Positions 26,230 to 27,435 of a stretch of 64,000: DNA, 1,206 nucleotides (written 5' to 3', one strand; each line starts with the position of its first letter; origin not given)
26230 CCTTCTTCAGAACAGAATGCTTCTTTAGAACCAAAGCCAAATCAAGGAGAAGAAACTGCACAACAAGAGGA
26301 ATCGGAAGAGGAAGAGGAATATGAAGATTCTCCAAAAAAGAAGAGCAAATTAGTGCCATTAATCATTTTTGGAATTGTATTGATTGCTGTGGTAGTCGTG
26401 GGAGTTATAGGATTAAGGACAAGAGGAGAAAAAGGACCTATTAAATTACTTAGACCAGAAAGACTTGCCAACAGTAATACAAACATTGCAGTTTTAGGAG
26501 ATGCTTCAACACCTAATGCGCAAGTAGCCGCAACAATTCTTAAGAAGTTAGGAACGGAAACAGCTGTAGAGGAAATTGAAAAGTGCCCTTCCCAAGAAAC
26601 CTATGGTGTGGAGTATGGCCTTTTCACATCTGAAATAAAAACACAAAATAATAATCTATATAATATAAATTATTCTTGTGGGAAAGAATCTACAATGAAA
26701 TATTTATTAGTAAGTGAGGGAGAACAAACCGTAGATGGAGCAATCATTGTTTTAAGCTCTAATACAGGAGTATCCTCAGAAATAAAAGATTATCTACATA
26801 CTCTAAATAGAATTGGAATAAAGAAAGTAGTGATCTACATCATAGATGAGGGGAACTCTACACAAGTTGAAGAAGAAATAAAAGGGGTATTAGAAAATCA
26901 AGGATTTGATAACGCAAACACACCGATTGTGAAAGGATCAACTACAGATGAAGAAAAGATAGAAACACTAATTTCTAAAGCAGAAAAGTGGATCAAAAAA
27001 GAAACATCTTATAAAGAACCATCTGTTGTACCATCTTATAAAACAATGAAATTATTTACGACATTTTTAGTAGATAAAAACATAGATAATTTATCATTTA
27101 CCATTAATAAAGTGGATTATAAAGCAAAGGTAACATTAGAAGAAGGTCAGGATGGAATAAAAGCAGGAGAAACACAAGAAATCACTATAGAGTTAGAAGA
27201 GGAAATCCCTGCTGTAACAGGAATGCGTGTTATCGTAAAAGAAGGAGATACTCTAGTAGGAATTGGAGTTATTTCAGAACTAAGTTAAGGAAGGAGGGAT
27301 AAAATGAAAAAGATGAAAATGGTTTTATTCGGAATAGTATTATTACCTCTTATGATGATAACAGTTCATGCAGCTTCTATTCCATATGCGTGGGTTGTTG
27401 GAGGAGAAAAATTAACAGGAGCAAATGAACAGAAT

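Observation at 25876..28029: Membrane-anchored EF-Tu-derived protein with every GTPase motif destroyed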

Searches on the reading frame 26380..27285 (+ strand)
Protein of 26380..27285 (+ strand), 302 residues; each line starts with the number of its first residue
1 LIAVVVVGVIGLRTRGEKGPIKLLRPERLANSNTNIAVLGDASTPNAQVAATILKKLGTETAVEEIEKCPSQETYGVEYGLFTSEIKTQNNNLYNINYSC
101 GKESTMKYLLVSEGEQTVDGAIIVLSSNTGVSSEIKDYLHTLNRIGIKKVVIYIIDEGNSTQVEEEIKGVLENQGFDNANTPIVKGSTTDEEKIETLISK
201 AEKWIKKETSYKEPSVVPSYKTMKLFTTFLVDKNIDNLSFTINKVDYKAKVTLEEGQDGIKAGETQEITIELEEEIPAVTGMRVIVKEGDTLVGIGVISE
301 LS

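Call 3: search_protein_families(library=pfam, proteins=[window:26380-27285:+], max_evalue=10)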
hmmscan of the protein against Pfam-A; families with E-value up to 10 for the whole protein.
window:26380-27285:+ (302 aa): 3 families
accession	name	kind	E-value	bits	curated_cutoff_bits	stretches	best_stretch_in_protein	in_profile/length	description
PF00009.33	GTP_EFTU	-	2.6e-07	30.9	26.5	1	111-205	86-186/188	Elongation factor Tu GTP binding domain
PF03143.23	GTP_EFTU_D3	-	0.0021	18.8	27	1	225-301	35-105/106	Elongation factor Tu C-terminal domain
PF10869.13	DUF2666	-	0.032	15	23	1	101-174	11-83/135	Domain of unknown function (DUF2666)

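Call 4: search_protein_families(library=ncbifam, proteins=[window:26380-27285:+], max_evalue=10)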
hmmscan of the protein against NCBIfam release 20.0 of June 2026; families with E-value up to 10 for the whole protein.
window:26380-27285:+ (302 aa): 7 families
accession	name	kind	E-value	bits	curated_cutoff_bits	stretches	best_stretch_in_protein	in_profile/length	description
NF000766.0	PRK00049.1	subfamily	1.3e-15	57.2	449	2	46-190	29-177/396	elongation factor Tu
NF009373.0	PRK12736.1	subfamily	1.6e-15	56.8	452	2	34-190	13-177/394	elongation factor Tu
TIGR00485.1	EF-Tu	equivalog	6.7e-15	54.7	522.4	2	47-199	30-194/394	elongation factor Tu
NF009372.0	PRK12735.1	subfamily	4.2e-14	52.2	479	2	48-191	31-178/396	elongation factor Tu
TIGR00475.1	selB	equivalog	2e-06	26.8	242.25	1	114-199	70-159/581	selenocysteine-specific translation elongation factor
NF008969.0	PRK12317.1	subfamily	0.0022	16.6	502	1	77-209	71-208/426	elongation factor 1-alpha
NF041895.1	choice_anch_V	domain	0.074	13.1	42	1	248-291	38-80/150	choice-of-anchor V domain-containing protein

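Call 5: search_solved_structures(query=window:26380-27285:+, max_evalue=0.01, show_alignments=2)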
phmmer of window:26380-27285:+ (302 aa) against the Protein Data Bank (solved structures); distinct sequences matched with E-value up to 0.01: 68 (the best 60 are shown).
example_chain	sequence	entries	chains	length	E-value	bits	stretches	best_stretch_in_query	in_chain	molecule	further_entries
5w76_A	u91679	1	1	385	1.1e-15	61.5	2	35-189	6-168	Ancestral Elogation Factor N153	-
6gfu_A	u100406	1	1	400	1.2e-15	61.3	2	35-189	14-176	Elongation Factor Tu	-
7paj_9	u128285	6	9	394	6.4e-15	58.9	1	43-207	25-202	Elongation factor Tu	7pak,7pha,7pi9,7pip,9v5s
6i8r_A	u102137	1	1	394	9e-15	58.4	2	34-195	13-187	Elongation Factor Tu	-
6htw_H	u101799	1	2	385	1.3e-13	54.6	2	43-190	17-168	Elongation Factor Tu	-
5w7q_A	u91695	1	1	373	1.5e-13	54.5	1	43-189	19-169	Consensus Elongation Factor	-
8rd8_H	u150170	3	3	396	7.6e-12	48.8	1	46-191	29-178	Elongation factor Tu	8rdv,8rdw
6mij_A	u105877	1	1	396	2e-11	47.4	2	43-188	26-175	Elongation factor Tu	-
8yly_A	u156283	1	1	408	4.1e-11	46.4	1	35-288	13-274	Elongation factor Tu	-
5w75_A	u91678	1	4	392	4.5e-11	46.3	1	52-188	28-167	Elongation factor Tu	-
7bbn_A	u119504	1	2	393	1.2e-10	45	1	43-189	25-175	Elongation Factor Tu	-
8ym3_A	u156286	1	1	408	1.6e-10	44.5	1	35-288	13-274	Elongation factor Tu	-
5mi9_A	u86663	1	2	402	1.6e-10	44.5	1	43-189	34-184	Elongation factor Tu 1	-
9tb0_C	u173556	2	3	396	6.7e-10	42.5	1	43-189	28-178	Elongation factor Tu 1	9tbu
1dg1_G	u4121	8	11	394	7.6e-10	42.3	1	43-189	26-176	ELONGATION FACTOR TU | Elongation factor Tu 2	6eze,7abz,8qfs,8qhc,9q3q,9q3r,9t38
7vmc_A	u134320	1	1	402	8.1e-10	42.2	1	43-189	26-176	Elongation factor Tu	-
4zv4_A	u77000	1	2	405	1.7e-07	34.6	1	58-188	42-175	Elongation factor Tu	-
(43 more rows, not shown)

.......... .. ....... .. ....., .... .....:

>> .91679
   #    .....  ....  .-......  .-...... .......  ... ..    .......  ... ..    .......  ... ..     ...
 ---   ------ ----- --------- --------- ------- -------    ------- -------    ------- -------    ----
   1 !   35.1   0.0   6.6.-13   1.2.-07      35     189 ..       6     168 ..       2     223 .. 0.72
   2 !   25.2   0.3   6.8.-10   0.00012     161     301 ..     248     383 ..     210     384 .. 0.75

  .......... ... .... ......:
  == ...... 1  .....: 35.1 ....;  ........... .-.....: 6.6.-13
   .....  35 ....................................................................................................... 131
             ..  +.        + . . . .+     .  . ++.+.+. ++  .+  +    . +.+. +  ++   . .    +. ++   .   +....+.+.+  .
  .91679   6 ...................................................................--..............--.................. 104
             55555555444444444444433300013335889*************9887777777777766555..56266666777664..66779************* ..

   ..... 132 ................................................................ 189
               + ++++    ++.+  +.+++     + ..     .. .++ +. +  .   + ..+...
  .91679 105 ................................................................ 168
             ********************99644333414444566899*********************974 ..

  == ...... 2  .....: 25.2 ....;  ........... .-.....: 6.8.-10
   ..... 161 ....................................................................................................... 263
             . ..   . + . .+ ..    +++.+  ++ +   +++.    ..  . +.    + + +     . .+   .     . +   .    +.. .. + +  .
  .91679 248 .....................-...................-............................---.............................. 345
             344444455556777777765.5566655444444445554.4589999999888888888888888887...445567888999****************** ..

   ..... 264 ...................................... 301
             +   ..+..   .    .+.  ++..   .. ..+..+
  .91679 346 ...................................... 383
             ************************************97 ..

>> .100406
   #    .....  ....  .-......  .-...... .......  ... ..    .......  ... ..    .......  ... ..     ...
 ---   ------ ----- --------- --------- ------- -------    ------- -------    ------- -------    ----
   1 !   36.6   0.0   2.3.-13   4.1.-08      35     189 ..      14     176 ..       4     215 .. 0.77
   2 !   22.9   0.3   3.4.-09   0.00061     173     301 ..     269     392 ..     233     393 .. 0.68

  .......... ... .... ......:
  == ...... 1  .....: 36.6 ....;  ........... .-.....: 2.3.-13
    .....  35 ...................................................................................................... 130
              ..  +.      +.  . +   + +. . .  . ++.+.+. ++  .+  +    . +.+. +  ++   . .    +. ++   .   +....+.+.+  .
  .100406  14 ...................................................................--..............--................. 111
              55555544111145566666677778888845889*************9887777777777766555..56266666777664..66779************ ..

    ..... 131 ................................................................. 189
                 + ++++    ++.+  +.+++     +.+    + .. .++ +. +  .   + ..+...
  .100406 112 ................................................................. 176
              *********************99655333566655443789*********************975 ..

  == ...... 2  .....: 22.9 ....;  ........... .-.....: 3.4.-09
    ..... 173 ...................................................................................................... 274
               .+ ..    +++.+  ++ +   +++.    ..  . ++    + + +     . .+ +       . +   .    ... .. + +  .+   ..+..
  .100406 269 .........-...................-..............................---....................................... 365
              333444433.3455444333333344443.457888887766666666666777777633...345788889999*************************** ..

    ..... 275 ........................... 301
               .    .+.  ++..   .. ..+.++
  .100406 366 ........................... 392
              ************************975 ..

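Call 9: find_related_loci(query=window:26380-27285:+, collection=genome_contigs, flank=10000)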
Query window:26380-27285:+ (302 aa) in genome_contigs; peptide patterns used: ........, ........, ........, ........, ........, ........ (x = any residue, [..] = any of these).
100 stretches matched a pattern; 3 encode a relative of the query (tblastn E <= 1e-3); 3 distinct loci.
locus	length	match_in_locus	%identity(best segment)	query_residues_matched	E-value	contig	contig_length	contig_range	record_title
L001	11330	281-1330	23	64-301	3e-7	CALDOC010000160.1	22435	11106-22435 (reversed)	MAG TPA_asm: uncultured Sulfurimonas sp. isolate ERR2206789_bin.17_CONCOCT_v1.1_MAG genome assembly, contig: ERZ890810.3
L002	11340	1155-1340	32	240-301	5e-6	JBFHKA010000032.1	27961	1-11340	MAG: Sulfurimonas sp. isolate Mix_sand07.2021.05.G.77 k141_1765719_length_27961_cov_20.5526, whole genome shotgun sequen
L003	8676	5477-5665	32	239-301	4e-5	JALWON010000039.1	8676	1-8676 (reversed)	MAG: Sulfurimonas sp. isolate M2_maxbin2_scaf2bin.176 M2_NODE_12453_length_8676_cov_4.466838, whole genome shotgun seque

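Call 29: search_protein_representatives(alignment_id=A2)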
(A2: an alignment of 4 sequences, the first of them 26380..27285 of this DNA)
Query: 4 sequences, 291 profile positions. Proteins with E-value up to 0.001 (for the whole library): 785; up to 1e-10: 132; up to 1e-30: 14. The best 150 are listed.
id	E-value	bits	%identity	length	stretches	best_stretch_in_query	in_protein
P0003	6.6e-157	537.7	-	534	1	1-291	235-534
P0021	8.7e-107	373.2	-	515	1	1-290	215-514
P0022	7.2e-78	278.3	-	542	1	6-291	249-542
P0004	1.5e-73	264.1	-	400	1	1-162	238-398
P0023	4.1e-62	226.6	-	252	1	51-291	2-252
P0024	1.2e-50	189.0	-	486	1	4-291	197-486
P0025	4.6e-50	187.0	-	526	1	5-290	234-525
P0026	8.4e-44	166.5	-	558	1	11-290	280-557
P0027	2.2e-38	148.7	-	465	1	19-290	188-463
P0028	2.6e-37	145.2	-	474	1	19-290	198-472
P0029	1.2e-36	142.9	-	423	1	22-290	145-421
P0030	2.9e-36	141.7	-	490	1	7-291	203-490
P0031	1.4e-32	129.6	-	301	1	18-290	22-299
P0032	1.9e-32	129.2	-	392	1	22-290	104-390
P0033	1.1e-28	116.9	-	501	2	23-198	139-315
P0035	6.3e-28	114.4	-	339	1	20-290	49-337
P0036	8.4e-28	113.9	-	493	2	17-197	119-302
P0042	4.6e-24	101.7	-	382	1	19-288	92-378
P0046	3.7e-19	85.6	-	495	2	18-195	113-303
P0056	7.0e-17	78.1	-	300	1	24-286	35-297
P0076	1.7e-13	67.0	-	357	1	23-289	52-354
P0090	1.5e-12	63.9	-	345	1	20-290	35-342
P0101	3.1e-12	62.9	-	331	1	23-290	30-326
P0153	1.2e-10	57.6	-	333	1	23-287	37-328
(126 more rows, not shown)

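Call 35: predict_structure(alignment_id=A3)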
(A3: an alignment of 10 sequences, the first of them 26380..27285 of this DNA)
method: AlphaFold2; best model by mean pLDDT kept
length: 302 residues; sequences in the alignment: 10
mean_pLDDT: 82.5   pTM: 0.73
mean pLDDT of the five models: 82.5, 80.6, 80.0, 76.9, 65.6
residues with pLDDT >= 90: 135; 70-90: 127; 50-70: 13; < 50: 27
segments of 3 or more residues with pLDDT < 50: 1-23, 211-214
pLDDT, mean of each block of 10 residues (from residue 1): 30 30 57 90 92 91 93 83 87 89 87 80 95 92 84 94 96 90 94 94 80 61 89 84 87 83 85 86 84 87 85
secondary structure, 60 per line:
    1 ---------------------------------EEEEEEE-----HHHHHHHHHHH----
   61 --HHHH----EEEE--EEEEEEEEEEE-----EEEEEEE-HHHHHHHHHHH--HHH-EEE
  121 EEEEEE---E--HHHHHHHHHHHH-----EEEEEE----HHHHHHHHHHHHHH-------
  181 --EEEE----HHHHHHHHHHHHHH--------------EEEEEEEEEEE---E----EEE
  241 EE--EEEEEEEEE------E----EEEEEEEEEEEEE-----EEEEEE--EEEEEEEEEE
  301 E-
elements in order: E34-40 H46-56 H63-66 E71-74 E77-87 E93-99 H101-111 E118-126 H133-144 E150-155 H160-173 E183-186 H191-204 E219-229 E238-242 E245-253 E265-277 E283-288 E291-301

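Call 36: list_cluster_members(proteins=[P0021, P0024, P0027, P0029, P0035, P0042, P0036, P0046, P0056, P0090])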
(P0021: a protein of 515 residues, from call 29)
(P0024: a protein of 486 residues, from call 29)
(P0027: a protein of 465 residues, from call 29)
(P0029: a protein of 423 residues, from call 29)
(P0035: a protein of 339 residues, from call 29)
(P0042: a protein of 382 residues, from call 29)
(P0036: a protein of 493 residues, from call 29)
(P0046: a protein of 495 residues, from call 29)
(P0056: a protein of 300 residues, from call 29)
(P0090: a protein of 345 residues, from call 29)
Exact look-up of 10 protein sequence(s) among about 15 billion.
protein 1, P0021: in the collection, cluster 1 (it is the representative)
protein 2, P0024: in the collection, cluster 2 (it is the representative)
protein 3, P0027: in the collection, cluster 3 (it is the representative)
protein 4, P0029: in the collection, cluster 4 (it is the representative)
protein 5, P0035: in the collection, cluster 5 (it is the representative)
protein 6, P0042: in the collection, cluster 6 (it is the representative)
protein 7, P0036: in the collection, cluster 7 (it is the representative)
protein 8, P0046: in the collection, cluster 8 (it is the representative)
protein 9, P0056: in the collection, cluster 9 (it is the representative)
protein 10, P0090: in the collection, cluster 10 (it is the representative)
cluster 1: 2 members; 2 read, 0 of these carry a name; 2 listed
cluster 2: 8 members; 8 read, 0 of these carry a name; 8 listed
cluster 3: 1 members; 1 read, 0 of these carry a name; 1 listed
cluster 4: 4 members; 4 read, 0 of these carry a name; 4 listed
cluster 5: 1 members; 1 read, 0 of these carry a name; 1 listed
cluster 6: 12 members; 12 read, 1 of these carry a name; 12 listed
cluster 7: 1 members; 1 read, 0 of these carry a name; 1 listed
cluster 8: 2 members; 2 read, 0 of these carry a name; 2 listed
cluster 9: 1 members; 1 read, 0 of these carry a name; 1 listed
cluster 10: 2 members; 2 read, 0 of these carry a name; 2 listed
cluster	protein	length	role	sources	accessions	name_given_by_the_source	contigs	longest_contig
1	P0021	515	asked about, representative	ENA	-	-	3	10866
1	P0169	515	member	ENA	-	-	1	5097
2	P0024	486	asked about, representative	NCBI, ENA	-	-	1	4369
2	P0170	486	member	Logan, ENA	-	-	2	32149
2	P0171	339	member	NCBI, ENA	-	-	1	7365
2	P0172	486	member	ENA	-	-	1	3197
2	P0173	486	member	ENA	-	-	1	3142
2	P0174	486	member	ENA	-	-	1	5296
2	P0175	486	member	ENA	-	-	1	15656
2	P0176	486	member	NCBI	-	-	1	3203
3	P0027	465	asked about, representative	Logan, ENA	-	-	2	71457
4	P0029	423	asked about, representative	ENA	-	-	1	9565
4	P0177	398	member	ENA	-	-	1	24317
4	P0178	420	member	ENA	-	-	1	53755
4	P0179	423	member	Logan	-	-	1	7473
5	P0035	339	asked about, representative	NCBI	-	-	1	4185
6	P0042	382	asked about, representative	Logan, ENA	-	-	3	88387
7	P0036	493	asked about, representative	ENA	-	-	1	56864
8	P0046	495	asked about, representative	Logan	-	-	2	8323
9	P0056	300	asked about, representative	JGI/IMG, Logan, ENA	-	-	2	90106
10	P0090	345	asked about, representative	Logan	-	-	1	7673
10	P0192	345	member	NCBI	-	-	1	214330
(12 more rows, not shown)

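Call 40: fold_search(model_id=the predicted structure, library=pdb)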
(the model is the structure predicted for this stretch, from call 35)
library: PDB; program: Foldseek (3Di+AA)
matches with E <= 10: 1712; with E <= 0.001: 602
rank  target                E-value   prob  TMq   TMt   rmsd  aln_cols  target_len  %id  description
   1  5w7q                  1.3e-22  1.00  0.81  0.67   2.4       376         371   17  Crystal Structure of Reconstructed Bacterial Elongation Factor Node 168 (released 2018-04-25)
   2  5w76                  9.3e-22  1.00  0.81  0.65   2.5       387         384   18  Crystal Structure of Reconstructed Bacterial Elongation Factor Node 168 (released 2018-04-25)
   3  6mij                  9.9e-22  1.00  0.80  0.63   5.2       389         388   14  Crystal structure of EF-Tu from Acinetobacter baumannii in complex with Mg2+ and GDP (released 2018-10-03)
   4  5w75_C                1.7e-21  1.00  0.82  0.64   2.4       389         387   15  Crystal Structure of Reconstructed Bacterial Elongation Factor Node 168 (released 2018-04-25)
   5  1d8t_A                4.2e-21  1.00  0.81  0.63   4.6       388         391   15  CRYSTAL STRUCTURE OF ELONGATION FACTOR, TU (EF-TU-MGGDP) COMPLEXED WITH GE2270A, A THIAZOLYL PEPTIDE ANTIBIOTIC (released 2000-10-25)
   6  1d2e_A                4.5e-21  1.00  0.80  0.62   2.6       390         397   15  CRYSTAL STRUCTURE OF MITOCHONDRIAL EF-TU IN COMPLEX WITH GDP (released 1999-09-28)
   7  4zv4_B                4.8e-21  1.00  0.79  0.62   5.8       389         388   14  Structure of Tse6 in complex with EF-Tu (released 2015-11-11)
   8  9v5s_A                7.3e-21  1.00  0.81  0.64   4.6       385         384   17  Crystal structure of EF-Tu from Mycoplasma pneumoniae (released 2025-10-29)
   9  1efc_A                7.3e-21  1.00  0.79  0.63   5.2       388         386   15  INTACT ELONGATION FACTOR FROM E.COLI (released 1999-03-18)
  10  8fr3_A                8.7e-21  1.00  0.78  0.62   5.1       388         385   16  E. coli EF-Tu in complex with KKL-55 (released 2023-09-20)
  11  5mi8_B                9.8e-21  1.00  0.80  0.64   4.8       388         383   15  Structure of the phosphomimetic mutant of EF-Tu T383E (released 2017-12-20)
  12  5jbq_A                1.0e-20  1.00  0.81  0.63   4.8       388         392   15  EF-TU (ESCHERICHIA COLI) IN COMPLEX WITH THIOMURACIN ANALOG (released 2016-07-13)
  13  5w75_B                1.1e-20  1.00  0.81  0.64   2.5       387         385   15  Crystal Structure of Reconstructed Bacterial Elongation Factor Node 168 (released 2018-04-25)
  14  1d8t_B                1.2e-20  1.00  0.81  0.64   4.5       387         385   15  CRYSTAL STRUCTURE OF ELONGATION FACTOR, TU (EF-TU-MGGDP) COMPLEXED WITH GE2270A, A THIAZOLYL PEPTIDE ANTIBIOTIC (released 2000-10-25)
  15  4zv4_A                1.4e-20  1.00  0.79  0.62   5.0       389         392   14  Structure of Tse6 in complex with EF-Tu (released 2015-11-11)
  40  7vmc_A                3.2e-18  1.00  0.73  0.58   6.4       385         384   15  Crystal structure of EF-Tu/CdiA/CdiI (released 2022-03-30)
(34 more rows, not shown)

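Call 42: find_encoding_contigs(protein=P0027, flank=6000, max_places=2)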
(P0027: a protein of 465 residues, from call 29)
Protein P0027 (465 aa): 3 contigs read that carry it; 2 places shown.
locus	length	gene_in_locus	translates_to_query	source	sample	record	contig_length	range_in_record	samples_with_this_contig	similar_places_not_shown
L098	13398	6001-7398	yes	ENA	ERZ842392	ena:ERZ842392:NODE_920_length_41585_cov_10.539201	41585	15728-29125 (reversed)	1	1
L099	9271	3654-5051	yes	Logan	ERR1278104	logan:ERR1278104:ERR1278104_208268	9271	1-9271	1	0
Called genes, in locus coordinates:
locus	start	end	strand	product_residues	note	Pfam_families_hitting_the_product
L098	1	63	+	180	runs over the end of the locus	-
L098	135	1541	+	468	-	-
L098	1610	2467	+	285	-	-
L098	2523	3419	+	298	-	PF00892:EamA, PF03151:TPT (weak)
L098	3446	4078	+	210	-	PF06541:ABC_trans_CmpB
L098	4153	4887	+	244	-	-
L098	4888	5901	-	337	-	PF00730:HhH-GPD, PF00633:HHH (weak), PF14815:NUDIX_4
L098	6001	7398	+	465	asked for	PF00009:GTP_EFTU, PF03143:GTP_EFTU_D3 (weak)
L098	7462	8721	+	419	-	PF06245:DUF1015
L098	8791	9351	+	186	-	-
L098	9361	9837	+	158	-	PF00383:dCMP_cyt_deam_1, PF14437:MafB19-deam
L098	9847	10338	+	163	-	PF00293:NUDIX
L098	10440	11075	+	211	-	-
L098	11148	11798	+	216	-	PF12917:YfbR-like, PF13023:HD_3, PF01966:HD (faint)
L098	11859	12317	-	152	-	PF00583:Acetyltransf_1 (weak), PF13508:Acetyltransf_7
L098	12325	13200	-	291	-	PF00126:HTH_1, PF03466:LysR_substrate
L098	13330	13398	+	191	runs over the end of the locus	-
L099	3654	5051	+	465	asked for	PF00009:GTP_EFTU, PF03143:GTP_EFTU_D3 (weak)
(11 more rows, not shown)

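Call 43: find_encoding_contigs(protein=P0042, flank=6000, max_places=2)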
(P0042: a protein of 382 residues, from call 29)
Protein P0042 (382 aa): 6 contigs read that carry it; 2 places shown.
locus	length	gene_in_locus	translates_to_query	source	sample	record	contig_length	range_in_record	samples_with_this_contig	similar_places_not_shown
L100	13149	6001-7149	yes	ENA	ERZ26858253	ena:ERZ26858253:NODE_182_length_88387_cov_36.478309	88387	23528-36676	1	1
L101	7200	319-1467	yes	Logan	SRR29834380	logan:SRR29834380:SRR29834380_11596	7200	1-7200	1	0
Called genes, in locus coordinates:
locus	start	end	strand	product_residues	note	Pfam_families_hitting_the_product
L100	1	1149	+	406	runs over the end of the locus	PF00348:polyprenyl_synt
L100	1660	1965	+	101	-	PF02686:GatC (weak)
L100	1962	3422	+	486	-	PF01425:Amidase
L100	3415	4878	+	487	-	PF02934:GatB_N, PF02637:GatB_Yqey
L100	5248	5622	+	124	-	-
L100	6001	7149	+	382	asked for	PF00009:GTP_EFTU, PF03143:GTP_EFTU_D3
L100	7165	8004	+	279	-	PF22042:EF-G_D2 (faint), PF03144:GTP_EFTU_D2, PF03143:GTP_EFTU_D3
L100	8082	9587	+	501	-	-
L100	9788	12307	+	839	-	PF09586:YfhO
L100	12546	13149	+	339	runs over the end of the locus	PF21016:RlmN_N, PF04055:Radical_SAM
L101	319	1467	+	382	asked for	PF00009:GTP_EFTU, PF03143:GTP_EFTU_D3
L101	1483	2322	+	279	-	PF22042:EF-G_D2 (faint), PF03144:GTP_EFTU_D2, PF03143:GTP_EFTU_D3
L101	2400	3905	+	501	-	-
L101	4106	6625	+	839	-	PF09586:YfhO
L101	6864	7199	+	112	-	?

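Call 51: find_encoding_contigs(protein=P0056, flank=5000, max_places=1)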
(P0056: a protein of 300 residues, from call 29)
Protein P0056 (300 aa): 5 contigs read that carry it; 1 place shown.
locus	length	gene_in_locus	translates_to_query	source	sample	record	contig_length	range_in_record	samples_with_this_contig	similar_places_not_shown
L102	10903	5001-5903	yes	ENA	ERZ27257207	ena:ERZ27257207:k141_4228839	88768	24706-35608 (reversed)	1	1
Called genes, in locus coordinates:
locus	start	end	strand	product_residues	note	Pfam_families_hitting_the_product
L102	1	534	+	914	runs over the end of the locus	PF00512:HisKA, PF02518:HATPase_c, PF00072:Response_reg, PF02645:DegV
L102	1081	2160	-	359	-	PF00437:T2SSE, PF13173:AAA_14 (faint), PF13245:AAA_19 (weak)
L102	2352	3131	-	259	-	-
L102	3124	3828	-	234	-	PF04542:Sigma70_r2, PF08281:Sigma70_r4_2, PF04545:Sigma70_r4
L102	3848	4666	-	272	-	-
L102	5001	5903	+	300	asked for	PF00009:GTP_EFTU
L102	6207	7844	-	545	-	PF02065:Melibiase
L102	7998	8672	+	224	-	PF02390:Methyltransf_4, PF13847:Methyltransf_31 (weak), PF13649:Methyltransf_25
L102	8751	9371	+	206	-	-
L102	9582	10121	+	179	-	PF02482:Ribosomal_S30AE, PF16321:Ribosom_S30AE_C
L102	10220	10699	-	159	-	-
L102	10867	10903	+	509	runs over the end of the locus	PF04616:Glyco_hydro_43, PF17851:GH43_C2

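Call 52: find_encoding_contigs(protein=P0192, flank=5000, max_places=1)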
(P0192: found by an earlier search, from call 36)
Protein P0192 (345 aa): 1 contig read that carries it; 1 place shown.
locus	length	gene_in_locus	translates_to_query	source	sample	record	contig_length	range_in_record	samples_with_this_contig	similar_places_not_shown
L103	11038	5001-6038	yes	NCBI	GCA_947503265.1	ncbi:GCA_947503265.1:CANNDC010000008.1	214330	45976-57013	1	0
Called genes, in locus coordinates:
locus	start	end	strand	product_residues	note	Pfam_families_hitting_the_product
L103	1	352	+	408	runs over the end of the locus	PF07586:HXXSHH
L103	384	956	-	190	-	PF07603:Lcl_C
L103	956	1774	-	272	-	PF07603:Lcl_C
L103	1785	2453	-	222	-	PF00072:Response_reg, PF00486:Trans_reg_C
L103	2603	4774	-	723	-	PF24885:TPR_NPHP3 (faint), PF07719:TPR_2 (faint), PF09976:TPR_21 (faint), PF13374:TPR_10 (faint), PF13424:TPR_12, PF13181:TPR_8 (weak), PF00512:HisKA, PF02518:HATPase_c, +3 more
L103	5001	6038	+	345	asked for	PF00009:GTP_EFTU, PF03143:GTP_EFTU_D3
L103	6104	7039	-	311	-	PF00756:Esterase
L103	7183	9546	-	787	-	PF00486:Trans_reg_C, PF07676:PD40 (faint), PF26549:Tricorn_N (faint), PF26550:Tricorn_2nd (faint)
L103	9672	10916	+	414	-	PF00144:Beta-lactamase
